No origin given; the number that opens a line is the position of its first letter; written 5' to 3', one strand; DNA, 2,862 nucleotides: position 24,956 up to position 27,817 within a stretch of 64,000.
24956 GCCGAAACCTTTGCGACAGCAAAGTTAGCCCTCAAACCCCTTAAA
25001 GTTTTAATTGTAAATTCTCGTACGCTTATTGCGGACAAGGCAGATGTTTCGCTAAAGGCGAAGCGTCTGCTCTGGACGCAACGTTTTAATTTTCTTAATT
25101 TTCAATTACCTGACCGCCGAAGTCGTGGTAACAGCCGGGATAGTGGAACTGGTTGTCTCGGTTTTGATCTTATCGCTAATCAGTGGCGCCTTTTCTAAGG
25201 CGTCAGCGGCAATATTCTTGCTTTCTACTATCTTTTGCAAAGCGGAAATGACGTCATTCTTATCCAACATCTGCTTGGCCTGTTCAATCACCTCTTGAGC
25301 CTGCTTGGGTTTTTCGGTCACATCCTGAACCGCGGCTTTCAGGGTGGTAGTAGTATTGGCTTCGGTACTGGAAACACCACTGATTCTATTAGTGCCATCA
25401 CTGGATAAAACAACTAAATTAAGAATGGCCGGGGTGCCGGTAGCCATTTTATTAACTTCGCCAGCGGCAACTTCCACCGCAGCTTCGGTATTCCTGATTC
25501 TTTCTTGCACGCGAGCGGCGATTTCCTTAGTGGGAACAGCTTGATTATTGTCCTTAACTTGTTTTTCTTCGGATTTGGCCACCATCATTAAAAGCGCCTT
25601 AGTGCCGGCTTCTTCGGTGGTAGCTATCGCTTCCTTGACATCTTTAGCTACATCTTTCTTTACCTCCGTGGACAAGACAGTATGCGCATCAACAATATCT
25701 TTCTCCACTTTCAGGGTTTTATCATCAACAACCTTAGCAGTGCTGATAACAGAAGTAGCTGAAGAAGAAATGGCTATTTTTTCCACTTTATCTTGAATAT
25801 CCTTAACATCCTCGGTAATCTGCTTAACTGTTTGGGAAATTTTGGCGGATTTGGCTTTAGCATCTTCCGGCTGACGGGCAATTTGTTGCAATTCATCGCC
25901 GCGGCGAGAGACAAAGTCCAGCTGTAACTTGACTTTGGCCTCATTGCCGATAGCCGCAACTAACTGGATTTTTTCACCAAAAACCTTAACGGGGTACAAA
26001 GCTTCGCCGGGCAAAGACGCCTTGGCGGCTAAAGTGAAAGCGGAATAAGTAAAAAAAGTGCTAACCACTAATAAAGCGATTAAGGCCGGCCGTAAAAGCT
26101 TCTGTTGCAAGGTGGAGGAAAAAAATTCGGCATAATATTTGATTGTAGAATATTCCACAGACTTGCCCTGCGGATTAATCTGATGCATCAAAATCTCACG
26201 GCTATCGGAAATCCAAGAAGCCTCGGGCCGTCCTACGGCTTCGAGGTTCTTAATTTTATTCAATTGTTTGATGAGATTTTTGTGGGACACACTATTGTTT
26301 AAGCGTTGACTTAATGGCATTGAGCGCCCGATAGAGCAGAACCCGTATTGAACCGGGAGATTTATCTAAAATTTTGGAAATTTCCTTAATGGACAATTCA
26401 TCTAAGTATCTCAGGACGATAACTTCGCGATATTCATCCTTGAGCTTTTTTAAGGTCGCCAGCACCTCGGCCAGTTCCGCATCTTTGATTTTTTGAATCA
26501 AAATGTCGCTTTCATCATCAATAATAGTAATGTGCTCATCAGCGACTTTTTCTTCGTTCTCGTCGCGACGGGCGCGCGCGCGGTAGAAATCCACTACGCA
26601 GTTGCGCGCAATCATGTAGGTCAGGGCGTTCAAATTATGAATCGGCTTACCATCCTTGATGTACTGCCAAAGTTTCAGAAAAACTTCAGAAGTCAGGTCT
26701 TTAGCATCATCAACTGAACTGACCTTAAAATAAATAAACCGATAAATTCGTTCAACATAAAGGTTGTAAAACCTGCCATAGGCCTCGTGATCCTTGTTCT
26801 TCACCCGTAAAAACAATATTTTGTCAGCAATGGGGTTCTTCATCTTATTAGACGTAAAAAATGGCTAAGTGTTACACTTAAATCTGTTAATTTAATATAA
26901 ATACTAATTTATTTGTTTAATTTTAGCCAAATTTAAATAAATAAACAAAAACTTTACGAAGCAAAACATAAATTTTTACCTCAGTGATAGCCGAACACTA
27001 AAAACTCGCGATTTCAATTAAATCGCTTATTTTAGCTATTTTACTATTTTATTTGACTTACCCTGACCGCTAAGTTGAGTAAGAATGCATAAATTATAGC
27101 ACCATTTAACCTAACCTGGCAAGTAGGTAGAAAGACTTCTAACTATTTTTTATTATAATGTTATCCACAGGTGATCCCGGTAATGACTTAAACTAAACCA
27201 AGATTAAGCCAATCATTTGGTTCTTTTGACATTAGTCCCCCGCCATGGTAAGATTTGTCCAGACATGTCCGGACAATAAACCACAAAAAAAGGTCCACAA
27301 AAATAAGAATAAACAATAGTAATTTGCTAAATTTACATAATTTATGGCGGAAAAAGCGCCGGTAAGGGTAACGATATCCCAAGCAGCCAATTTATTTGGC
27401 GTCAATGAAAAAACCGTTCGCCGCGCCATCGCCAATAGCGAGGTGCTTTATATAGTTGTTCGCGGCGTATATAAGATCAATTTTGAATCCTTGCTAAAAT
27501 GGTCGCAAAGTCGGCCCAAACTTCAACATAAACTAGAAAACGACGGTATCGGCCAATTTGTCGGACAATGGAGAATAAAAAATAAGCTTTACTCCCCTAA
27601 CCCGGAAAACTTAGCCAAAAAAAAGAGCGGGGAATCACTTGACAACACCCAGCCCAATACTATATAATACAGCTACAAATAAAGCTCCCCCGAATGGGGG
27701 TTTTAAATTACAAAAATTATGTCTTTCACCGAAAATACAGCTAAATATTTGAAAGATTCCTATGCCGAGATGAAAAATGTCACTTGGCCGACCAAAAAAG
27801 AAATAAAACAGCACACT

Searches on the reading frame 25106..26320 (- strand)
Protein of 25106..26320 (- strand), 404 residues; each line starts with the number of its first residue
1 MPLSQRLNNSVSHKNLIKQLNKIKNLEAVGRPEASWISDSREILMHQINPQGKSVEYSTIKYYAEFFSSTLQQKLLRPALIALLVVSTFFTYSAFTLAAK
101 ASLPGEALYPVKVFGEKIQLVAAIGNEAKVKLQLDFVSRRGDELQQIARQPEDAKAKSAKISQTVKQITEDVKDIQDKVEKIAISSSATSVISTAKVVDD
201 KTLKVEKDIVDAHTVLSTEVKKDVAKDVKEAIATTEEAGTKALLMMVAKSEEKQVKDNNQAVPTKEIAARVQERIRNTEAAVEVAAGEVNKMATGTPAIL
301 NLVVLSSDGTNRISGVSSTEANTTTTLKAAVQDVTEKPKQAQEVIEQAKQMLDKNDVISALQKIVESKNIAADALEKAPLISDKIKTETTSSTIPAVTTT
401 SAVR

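Call 7: search_protein_families(library=pfam, proteins=[window:25106-26320:-], max_evalue=0.01)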
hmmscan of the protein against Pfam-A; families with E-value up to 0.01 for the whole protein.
window:25106-26320:- (404 aa): 1 family
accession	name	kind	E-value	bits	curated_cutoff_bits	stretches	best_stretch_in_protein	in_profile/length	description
PF18915.5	DUF5667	-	2.1e-08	35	27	1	102-197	2-77/99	Domain of unknown function (DUF5667)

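Call 14: find_encoding_contigs(protein=window:25106-26320:-, flank=3000, max_places=6)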
Protein window:25106-26320:- (404 aa): 2 contigs read that carry it; 1 place shown.
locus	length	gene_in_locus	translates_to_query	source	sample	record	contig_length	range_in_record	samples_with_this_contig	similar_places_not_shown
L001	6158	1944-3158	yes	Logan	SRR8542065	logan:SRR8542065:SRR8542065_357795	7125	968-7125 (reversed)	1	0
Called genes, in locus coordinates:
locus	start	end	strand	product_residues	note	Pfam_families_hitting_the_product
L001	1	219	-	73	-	?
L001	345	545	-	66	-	PF00584:SecE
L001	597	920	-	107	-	PF12728:HTH_17 (faint)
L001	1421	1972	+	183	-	PF07638:Sigma70_ECF (faint), PF04542:Sigma70_r2, PF08281:Sigma70_r4_2, PF04545:Sigma70_r4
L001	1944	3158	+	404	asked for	PF18915:DUF5667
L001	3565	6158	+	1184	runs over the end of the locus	-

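Call 17: find_homologous_proteins(query=window:25106-26320:-, max_evalue=0.00001)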
Query window:25106-26320:- (404 aa): 72 proteins with E <= 0.00001 among 8000 candidates.
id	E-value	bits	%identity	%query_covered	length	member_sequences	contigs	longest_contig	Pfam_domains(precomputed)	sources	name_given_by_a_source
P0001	2.3e-215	732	92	98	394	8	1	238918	PF18915.6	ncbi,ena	ncbi:MAG: DUF5667 domain-containing protein [Patescibacteria group bacterium]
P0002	3.8e-206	702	90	95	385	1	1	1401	PF18915.6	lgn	-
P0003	3.7e-202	689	86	98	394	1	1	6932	PF18915.6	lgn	-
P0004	5.0e-136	471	62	96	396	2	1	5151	PF18915.6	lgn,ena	-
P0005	5.3e-136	471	62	96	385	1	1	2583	PF18915.6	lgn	-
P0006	1.3e-134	467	63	93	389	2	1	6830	PF18915.6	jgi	-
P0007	2.3e-134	466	59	97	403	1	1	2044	PF18915.6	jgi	jgi:hypothetical protein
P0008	6.0e-134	465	61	96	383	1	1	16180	PF18915.6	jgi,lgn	-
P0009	6.5e-134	464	59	97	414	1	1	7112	PF18915.6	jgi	-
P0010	8.4e-134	464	59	97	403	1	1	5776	PF18915.6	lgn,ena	-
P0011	1.4e-133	463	63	93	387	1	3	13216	PF18915.6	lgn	-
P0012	3.7e-132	459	60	98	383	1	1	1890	PF18915.6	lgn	-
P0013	6.8e-132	458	60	97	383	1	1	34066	PF18915.6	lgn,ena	-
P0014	8.2e-132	458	60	97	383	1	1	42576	PF18915.6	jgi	-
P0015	3.6e-131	455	60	96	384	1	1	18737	PF18915.6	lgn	-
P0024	5.6e-129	448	59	95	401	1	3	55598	PF18915.6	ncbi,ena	-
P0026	5.3e-126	438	59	94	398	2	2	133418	PF18915.6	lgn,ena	-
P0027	7.4e-122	425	59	95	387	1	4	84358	PF18915.6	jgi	-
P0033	1.2e-114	401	55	97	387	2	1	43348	PF18915.6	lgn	-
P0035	6.9e-113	395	55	94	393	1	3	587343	PF18915.6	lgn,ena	-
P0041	9.3e-109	382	55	94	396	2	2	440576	PF18915.6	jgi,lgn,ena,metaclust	metaclust:\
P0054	1.0e-83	299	44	97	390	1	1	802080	PF18915.6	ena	-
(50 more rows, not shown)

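Call 19: find_related_loci(query=A1, collection=genome_contigs, flank=4000)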
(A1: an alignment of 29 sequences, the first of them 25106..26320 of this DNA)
Query A1 (404 aa) in genome_contigs; peptide patterns used: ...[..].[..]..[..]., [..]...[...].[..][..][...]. (x = any residue, [..] = any of these).
600 stretches matched a pattern (row limit reached: there are more); 253 encode a relative of the query (tblastn E <= 1e-3); the best 80 are kept; 80 distinct loci.
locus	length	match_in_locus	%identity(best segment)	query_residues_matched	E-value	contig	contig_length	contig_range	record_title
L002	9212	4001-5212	90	1-404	0e+0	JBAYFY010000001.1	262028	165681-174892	MAG: Candidatus Buchananbacteria bacterium isolate SO_2016_GW1_112 scaffold00069_OW334_2016, whole genome shotgun sequen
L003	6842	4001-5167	51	9-399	3e-120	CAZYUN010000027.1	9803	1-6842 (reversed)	MAG TPA_asm: uncultured Gammaproteobacteria bacterium isolate SRP192927_co2_823 genome assembly, contig: NODE_13621_leng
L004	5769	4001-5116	54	10-389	5e-119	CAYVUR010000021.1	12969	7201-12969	MAG TPA_asm: uncultured Gammaproteobacteria bacterium isolate binchicken_co135_29 genome assembly, contig: NODE_6784_len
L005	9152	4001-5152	60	10-404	1e-142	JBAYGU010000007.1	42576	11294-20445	MAG: Candidatus Buchananbacteria bacterium isolate SO_2016_GW1_132 scaffold01696_OW334_2016, whole genome shotgun sequen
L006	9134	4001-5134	43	1-393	1e-92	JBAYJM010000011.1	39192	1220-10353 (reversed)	MAG: Candidatus Buchananbacteria bacterium isolate SO_2016_GW1_56 scaffold01899_OW334_2016, whole genome shotgun sequenc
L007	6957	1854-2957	40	10-386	1e-79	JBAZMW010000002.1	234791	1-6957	MAG: Patescibacteria group bacterium isolate SO_2017_LW4_52 scaffold_151_c1_LW137-91_2017, whole genome shotgun sequence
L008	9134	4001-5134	35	10-397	8e-68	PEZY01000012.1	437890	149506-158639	MAG: Candidatus Buchananbacteria bacterium CG10_big_fil_rev_8_21_14_0_10_33_19 CG10_8_21_14_0.10_scaffold_3_c, whole gen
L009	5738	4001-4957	27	11-370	2e-28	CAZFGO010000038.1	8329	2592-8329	MAG TPA_asm: uncultured Gammaproteobacteria bacterium isolate SRP093762_co1_14 genome assembly, contig: NODE_4819_length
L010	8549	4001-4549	33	33-209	3e-25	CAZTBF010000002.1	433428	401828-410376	MAG TPA_asm: uncultured Gammaproteobacteria bacterium isolate SRP334346_co1_18 genome assembly, contig: NODE_16_length_4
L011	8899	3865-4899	25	14-374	1e-23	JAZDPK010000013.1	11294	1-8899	MAG: Parcubacteria group bacterium isolate MEGAHIT-group-0.83 k141_2278121, whole genome shotgun sequence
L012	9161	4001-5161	27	15-364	3e-22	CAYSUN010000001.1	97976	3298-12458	MAG TPA_asm: uncultured Gammaproteobacteria bacterium isolate SRP178699_co2_536 genome assembly, contig: NODE_31_length_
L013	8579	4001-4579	29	14-202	1e-17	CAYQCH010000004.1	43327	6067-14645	MAG TPA_asm: uncultured Gammaproteobacteria bacterium isolate SRP329715_co1_137 genome assembly, contig: NODE_1115_lengt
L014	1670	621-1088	30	16-179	8e-17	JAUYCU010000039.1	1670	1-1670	MAG: bacterium isolate C20_maxbin.098 C20_k141_592740, whole genome shotgun sequence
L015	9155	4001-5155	27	10-367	1e-23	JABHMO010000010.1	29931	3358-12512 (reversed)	MAG: Candidatus Falkowbacteria bacterium isolate SI037S2_bin7 k141_276886, whole genome shotgun sequence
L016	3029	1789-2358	28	9-200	1e-13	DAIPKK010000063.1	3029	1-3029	MAG TPA_asm: Patescibacteria group bacterium isolate CTOTU18523 NODE_39529_length_3029_cov_4.876597, whole genome shotgu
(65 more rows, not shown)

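Call 22: find_related_loci(query=A1, collection=metagenome_contigs, flank=2500)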
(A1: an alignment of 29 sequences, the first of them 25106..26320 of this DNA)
Query A1 (404 aa) in metagenome_contigs; peptide patterns used: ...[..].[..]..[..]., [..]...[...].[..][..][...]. (x = any residue, [..] = any of these).
600 stretches matched a pattern (row limit reached: there are more); 349 encode a relative of the query (tblastn E <= 1e-3); the best 80 are kept; 80 distinct loci.
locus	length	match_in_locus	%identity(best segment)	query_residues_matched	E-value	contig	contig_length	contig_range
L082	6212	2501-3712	90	1-404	0e+0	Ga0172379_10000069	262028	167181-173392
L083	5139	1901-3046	62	14-402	8e-149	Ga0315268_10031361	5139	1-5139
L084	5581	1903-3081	59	11-401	3e-144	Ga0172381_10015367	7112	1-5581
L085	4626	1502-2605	55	11-388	2e-128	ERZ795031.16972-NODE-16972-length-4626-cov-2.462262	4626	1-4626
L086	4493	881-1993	56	9-388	1e-126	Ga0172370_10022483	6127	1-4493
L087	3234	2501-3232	59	9-252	4e-88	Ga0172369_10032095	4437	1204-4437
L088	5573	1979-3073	39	14-393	9e-73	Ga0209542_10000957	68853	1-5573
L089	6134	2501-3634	35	10-397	4e-68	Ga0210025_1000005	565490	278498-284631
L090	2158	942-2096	27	10-367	4e-24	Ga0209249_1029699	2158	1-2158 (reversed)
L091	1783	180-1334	27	10-367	4e-24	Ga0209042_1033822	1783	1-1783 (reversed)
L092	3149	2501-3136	31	6-209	4e-19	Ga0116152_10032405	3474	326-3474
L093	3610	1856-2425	32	8-212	2e-18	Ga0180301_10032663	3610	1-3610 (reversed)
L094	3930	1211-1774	27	11-201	2e-18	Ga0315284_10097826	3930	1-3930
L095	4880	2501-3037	30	32-210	7e-18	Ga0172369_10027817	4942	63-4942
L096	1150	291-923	29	20-232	3e-17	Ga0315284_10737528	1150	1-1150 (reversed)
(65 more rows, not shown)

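Call 29: find_encoding_contigs(protein=P0013, flank=2000, max_places=1)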
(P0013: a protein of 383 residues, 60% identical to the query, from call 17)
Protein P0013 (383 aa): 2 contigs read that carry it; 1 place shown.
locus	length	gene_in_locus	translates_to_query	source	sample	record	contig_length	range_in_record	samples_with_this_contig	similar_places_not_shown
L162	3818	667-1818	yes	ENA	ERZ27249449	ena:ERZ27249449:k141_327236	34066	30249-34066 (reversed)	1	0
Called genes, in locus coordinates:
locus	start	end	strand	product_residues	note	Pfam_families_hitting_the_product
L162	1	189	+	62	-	?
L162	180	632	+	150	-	PF18931:DUF5680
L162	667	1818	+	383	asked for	PF18915:DUF5667 (faint)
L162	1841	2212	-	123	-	-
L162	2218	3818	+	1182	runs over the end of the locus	-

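Call 30: find_encoding_contigs(protein=P0024, flank=2000, max_places=1)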
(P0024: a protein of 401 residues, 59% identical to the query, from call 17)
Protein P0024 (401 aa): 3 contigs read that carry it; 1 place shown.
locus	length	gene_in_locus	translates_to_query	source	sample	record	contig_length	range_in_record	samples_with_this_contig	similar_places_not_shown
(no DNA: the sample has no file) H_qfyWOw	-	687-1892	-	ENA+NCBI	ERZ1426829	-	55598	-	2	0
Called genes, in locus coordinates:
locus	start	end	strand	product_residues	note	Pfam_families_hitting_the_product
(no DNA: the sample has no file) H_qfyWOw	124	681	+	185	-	PF07638:Sigma70_ECF (weak), PF04542:Sigma70_r2, PF04545:Sigma70_r4, PF08281:Sigma70_r4_2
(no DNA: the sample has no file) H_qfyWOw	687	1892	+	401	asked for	PF18915:DUF5667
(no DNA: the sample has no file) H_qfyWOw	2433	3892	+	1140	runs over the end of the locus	-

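Call 31: find_encoding_contigs(protein=P0026, flank=2000, max_places=1)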
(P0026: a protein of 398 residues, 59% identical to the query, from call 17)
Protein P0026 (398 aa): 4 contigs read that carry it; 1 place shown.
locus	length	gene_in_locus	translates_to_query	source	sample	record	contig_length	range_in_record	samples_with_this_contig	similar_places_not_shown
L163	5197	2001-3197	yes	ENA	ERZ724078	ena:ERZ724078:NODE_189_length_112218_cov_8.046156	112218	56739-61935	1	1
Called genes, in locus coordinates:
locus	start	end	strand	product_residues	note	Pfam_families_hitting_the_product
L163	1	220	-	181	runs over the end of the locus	PF02357:NusG, PF00467:KOW (weak)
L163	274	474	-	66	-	PF00584:SecE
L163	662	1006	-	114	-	PF12728:HTH_17 (weak)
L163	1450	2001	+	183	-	PF04542:Sigma70_r2, PF08281:Sigma70_r4_2, PF04545:Sigma70_r4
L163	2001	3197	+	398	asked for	PF18915:DUF5667 (weak)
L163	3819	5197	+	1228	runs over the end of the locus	-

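Call 32: find_encoding_contigs(protein=P0027, flank=2000, max_places=1)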
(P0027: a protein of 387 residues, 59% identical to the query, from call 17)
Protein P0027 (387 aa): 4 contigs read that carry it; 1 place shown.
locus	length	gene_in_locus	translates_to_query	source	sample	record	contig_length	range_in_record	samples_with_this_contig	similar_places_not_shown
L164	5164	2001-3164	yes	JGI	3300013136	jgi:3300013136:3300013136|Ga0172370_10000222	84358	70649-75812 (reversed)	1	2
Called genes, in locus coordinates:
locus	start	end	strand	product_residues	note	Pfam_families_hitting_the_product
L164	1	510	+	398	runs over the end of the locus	PF16656:Pur_ac_phosph_N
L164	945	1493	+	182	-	PF04542:Sigma70_r2, PF08281:Sigma70_r4_2, PF04545:Sigma70_r4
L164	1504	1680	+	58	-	-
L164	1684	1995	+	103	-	-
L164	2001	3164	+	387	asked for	PF18915:DUF5667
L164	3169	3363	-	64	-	-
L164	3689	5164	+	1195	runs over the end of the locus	-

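Call 33: find_encoding_contigs(protein=P0033, flank=2000, max_places=1)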
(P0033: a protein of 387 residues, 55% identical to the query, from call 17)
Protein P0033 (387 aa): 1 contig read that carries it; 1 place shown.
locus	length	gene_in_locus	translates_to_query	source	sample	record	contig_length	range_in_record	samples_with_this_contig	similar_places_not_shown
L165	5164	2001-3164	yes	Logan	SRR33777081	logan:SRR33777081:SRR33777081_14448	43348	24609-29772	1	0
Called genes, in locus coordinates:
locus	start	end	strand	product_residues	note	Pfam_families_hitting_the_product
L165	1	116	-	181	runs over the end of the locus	PF02357:NusG, PF00467:KOW (weak)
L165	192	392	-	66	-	PF00584:SecE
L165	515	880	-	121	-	PF12728:HTH_17 (weak)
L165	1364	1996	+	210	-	PF04542:Sigma70_r2, PF08281:Sigma70_r4_2, PF04545:Sigma70_r4 (weak)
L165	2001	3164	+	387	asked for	PF18915:DUF5667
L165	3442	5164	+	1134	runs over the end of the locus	-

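Call 34: find_encoding_contigs(protein=P0035, flank=2000, max_places=1)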
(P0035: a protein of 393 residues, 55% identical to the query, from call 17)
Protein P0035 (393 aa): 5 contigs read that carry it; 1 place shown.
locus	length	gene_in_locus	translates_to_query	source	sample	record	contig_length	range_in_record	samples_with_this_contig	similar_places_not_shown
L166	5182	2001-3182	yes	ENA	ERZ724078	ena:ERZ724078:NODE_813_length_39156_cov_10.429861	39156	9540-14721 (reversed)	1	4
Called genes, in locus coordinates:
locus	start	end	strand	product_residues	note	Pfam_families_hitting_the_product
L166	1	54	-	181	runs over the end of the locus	PF02357:NusG, PF00467:KOW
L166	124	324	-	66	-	PF00584:SecE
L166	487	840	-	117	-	PF12728:HTH_17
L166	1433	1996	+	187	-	PF04542:Sigma70_r2, PF08281:Sigma70_r4_2, PF04545:Sigma70_r4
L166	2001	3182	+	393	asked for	PF18915:DUF5667 (weak)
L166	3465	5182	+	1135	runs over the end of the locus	-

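Call 35: find_encoding_contigs(protein=P0041, flank=2000, max_places=1)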
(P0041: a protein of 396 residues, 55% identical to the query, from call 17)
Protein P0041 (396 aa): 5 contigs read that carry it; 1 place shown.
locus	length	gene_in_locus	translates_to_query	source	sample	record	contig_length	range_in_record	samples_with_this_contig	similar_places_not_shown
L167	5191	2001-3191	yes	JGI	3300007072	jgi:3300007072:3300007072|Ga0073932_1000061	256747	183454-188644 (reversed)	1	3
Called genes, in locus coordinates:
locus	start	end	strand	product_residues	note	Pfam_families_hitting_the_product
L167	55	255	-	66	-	PF00584:SecE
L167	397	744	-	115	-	PF12728:HTH_17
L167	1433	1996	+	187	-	PF04542:Sigma70_r2, PF08281:Sigma70_r4_2, PF04545:Sigma70_r4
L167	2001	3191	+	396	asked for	PF18915:DUF5667 (weak)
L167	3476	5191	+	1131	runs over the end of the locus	-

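Call 36: find_encoding_contigs(protein=P0054, flank=2000, max_places=1)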
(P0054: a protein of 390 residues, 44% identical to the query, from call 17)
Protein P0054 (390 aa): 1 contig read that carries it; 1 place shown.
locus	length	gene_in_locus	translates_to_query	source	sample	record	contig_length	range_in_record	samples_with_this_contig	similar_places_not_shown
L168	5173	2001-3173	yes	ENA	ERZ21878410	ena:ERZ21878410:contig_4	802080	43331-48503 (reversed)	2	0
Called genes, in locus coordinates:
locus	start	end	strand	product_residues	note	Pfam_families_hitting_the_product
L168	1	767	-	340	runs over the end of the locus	PF04055:Radical_SAM, PF13186:SPASM (weak)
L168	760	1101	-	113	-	PF12728:HTH_17 (weak)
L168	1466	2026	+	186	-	PF07638:Sigma70_ECF (weak), PF04542:Sigma70_r2, PF08281:Sigma70_r4_2, PF04545:Sigma70_r4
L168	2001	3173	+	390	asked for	PF18915:DUF5667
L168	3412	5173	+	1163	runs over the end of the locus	-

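Call 46: search_protein_families(library=ncbifam, proteins=[window:25106-26320:-], max_evalue=0.01)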
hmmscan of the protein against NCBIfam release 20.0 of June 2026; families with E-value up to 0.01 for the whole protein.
window:25106-26320:- (404 aa): 0 families

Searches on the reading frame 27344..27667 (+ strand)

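Call 46: search_protein_families(library=ncbifam, proteins=[window:27344-27667:+], max_evalue=0.01)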
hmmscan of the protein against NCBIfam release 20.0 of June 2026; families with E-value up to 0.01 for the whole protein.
window:27344-27667:+ (107 aa): 1 family
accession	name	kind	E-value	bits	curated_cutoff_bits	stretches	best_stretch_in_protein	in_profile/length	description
TIGR01764.1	excise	domain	3e-05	24.3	28.8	1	10-53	3-46/49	excisionase family DNA-binding protein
